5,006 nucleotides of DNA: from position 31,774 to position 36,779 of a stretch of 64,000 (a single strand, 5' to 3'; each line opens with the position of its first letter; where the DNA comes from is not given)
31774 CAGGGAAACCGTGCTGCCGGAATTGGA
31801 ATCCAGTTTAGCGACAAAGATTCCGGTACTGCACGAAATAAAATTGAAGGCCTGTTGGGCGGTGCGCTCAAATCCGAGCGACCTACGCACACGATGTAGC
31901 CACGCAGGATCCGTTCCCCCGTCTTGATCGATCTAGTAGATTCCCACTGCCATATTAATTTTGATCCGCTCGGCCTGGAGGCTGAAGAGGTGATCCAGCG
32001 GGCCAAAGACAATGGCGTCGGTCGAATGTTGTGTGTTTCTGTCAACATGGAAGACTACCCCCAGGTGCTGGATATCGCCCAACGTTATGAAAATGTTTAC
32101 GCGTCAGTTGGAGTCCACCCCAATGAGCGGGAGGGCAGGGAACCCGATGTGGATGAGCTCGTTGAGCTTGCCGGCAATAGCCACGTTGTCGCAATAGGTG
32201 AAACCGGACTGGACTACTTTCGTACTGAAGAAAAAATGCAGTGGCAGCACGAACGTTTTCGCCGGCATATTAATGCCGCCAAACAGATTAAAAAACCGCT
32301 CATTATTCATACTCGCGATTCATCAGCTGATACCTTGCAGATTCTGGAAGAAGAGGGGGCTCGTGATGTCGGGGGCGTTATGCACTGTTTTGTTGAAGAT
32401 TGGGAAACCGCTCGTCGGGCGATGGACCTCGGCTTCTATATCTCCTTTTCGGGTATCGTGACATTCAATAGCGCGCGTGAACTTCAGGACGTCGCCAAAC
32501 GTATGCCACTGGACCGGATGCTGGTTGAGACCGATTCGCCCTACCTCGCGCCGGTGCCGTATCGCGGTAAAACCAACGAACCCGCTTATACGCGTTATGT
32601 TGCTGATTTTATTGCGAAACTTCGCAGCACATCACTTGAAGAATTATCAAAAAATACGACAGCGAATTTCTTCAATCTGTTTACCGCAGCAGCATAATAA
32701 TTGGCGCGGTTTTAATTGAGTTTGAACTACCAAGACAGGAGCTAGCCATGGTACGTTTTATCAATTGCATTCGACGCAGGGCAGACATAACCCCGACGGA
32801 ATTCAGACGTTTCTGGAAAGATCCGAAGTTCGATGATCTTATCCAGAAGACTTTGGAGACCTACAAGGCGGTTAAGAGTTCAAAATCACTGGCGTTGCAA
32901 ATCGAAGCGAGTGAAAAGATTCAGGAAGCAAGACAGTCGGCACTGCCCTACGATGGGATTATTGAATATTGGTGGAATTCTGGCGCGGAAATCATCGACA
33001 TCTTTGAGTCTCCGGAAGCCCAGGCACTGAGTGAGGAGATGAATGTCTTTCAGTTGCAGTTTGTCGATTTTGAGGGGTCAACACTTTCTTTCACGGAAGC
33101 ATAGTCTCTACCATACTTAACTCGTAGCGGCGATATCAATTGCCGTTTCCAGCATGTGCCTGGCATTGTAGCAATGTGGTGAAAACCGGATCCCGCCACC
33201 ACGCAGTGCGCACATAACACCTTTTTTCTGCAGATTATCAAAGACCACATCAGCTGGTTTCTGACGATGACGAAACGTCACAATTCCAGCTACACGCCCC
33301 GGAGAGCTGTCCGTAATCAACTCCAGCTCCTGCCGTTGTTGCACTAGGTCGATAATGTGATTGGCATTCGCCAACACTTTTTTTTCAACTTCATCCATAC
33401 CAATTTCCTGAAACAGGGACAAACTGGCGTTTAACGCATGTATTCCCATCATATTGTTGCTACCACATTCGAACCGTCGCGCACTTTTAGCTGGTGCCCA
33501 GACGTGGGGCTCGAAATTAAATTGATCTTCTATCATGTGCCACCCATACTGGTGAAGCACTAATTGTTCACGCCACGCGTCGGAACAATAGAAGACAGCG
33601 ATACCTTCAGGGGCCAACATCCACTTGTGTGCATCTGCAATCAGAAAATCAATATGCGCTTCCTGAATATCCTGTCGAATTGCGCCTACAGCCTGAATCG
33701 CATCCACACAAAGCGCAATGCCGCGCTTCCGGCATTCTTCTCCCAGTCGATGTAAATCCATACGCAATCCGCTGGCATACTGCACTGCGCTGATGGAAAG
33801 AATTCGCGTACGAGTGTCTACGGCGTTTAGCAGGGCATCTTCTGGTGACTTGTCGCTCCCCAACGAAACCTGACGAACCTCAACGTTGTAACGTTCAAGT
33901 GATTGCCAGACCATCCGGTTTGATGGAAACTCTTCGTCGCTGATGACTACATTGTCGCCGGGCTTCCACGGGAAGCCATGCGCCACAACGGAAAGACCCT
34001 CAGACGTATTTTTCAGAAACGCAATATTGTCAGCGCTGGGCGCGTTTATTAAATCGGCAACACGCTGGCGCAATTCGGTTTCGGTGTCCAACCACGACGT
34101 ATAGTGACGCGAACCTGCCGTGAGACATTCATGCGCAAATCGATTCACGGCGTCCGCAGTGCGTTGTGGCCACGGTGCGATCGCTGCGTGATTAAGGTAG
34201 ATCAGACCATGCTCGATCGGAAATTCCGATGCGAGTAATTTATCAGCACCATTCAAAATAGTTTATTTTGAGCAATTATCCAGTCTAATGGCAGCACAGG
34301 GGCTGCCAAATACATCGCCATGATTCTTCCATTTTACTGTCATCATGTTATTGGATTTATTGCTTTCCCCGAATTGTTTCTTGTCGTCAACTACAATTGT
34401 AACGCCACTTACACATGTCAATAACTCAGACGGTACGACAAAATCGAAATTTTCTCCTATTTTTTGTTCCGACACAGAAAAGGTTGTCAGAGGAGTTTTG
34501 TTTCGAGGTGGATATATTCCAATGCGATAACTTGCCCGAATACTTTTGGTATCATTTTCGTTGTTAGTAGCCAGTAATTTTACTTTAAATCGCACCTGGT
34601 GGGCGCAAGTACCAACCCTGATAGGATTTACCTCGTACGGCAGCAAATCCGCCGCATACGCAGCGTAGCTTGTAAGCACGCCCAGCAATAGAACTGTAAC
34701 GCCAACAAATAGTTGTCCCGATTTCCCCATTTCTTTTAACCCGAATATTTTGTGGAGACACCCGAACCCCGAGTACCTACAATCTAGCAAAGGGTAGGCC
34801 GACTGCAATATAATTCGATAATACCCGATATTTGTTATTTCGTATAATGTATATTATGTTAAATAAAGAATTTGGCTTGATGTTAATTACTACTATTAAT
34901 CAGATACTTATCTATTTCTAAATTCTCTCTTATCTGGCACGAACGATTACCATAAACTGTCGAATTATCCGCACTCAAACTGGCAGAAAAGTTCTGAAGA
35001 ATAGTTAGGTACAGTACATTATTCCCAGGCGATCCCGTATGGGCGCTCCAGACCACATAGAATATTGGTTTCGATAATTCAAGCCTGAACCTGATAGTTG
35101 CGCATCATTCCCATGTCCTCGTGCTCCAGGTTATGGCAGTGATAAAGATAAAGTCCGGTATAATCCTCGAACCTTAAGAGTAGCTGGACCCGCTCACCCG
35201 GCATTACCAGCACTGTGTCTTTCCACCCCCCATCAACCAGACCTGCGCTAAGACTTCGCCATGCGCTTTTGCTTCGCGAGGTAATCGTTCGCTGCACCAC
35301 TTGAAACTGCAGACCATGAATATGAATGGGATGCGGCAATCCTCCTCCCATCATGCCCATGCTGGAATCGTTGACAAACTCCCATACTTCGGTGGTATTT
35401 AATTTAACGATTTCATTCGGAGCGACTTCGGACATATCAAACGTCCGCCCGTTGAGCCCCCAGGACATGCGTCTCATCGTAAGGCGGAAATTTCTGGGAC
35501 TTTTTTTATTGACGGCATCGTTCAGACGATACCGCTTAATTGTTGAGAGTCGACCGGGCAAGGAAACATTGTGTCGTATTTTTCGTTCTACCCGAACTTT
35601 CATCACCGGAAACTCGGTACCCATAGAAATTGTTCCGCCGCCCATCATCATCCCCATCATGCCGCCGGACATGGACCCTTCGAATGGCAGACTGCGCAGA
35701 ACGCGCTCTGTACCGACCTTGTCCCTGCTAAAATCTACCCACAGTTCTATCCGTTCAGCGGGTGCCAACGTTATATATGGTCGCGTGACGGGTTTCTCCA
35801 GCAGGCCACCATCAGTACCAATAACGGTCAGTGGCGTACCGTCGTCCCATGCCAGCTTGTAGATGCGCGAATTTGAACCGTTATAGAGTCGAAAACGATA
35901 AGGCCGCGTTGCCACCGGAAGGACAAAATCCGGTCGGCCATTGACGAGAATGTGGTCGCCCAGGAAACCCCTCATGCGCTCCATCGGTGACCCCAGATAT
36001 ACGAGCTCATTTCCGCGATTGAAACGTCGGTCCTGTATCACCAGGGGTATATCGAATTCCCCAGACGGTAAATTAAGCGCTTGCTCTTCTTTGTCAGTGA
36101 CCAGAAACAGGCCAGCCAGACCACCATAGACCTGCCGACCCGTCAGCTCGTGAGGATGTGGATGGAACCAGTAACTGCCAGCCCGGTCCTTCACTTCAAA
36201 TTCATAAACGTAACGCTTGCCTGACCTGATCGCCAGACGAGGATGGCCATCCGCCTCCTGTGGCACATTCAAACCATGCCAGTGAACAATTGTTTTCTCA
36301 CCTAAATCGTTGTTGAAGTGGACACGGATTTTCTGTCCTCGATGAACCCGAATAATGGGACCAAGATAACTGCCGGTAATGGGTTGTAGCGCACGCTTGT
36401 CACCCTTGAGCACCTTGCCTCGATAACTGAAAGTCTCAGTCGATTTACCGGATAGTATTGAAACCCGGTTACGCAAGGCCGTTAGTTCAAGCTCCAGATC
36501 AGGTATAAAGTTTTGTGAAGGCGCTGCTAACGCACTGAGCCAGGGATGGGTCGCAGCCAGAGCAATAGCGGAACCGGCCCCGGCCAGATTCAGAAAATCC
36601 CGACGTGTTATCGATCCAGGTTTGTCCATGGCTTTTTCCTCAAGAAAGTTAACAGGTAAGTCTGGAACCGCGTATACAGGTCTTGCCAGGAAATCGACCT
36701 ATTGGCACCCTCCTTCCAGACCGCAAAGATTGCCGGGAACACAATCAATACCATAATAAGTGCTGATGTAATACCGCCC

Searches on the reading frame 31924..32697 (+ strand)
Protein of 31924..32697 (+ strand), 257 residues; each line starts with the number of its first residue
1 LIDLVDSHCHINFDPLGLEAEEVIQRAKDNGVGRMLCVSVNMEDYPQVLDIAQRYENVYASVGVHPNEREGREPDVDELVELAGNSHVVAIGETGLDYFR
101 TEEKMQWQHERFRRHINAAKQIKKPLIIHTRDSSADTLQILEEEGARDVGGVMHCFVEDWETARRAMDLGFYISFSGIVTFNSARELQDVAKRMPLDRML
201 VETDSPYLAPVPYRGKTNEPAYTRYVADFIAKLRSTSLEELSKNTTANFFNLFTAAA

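Call 94: search_protein_families(library=pfam, proteins=[window:31924-32697:+], max_evalue=0.001)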
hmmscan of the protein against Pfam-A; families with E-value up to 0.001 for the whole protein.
window:31924-32697:+ (257 aa): 1 family
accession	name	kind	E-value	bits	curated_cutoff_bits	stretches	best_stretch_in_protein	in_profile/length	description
PF01026.27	TatD_DNase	-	2.2e-88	296.4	27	1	5-253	1-252/253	TatD related DNase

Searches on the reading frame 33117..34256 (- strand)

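Call 7: search_protein_families(library=pfam, proteins=[window:33117-34256:-], max_evalue=0.001)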
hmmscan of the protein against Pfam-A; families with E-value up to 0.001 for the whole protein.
window:33117-34256:- (379 aa): 4 families
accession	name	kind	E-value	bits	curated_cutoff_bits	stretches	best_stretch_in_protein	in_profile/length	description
PF00266.25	Aminotran_5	-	2e-58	198.6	21.5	1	19-349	1-335/371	Aminotransferase class-V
PF22580.2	KYNU_C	-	0.00015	22.1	27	1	291-366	2-80/90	Kynureninase C-terminal domain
PF01041.23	DegT_DnrJ_EryC1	-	0.0002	21.1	19.8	1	59-368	26-313/360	DegT/DnrJ/EryC1/StrS aminotransferase family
PF01053.26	Cys_Met_Meta_PP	-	0.00089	18.3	27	0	96-213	87-200/381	Cys/Met metabolism PLP-dependent enzyme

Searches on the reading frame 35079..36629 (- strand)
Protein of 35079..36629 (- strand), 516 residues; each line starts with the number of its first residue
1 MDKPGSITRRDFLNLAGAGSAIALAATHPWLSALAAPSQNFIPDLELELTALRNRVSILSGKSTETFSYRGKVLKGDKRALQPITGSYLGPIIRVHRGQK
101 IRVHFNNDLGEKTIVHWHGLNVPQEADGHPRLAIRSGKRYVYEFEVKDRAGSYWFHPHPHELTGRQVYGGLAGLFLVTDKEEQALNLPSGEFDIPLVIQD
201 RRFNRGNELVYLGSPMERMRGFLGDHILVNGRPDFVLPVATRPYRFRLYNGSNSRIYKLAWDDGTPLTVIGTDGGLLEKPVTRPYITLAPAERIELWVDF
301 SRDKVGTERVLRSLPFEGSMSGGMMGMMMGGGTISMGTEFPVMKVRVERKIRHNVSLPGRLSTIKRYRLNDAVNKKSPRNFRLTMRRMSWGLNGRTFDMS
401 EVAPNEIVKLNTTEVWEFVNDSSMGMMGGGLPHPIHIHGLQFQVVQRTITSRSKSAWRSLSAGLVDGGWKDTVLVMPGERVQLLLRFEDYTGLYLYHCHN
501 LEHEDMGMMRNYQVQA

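Call 7: search_protein_families(library=pfam, proteins=[window:35079-36629:-], max_evalue=0.001)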
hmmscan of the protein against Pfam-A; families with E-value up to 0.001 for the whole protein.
window:35079-36629:- (516 aa): 3 families
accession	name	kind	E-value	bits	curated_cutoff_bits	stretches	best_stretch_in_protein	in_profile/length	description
PF07731.20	Cu-oxidase_2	-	2.2e-29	102.4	20.4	1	374-515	3-134/137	Multicopper oxidase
PF07732.21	Cu-oxidase_3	-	1.2e-28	100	21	1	75-181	11-118/119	Multicopper oxidase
PF00394.28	Cu-oxidase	-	0.00015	22.3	21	0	224-302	36-124/157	Multicopper oxidase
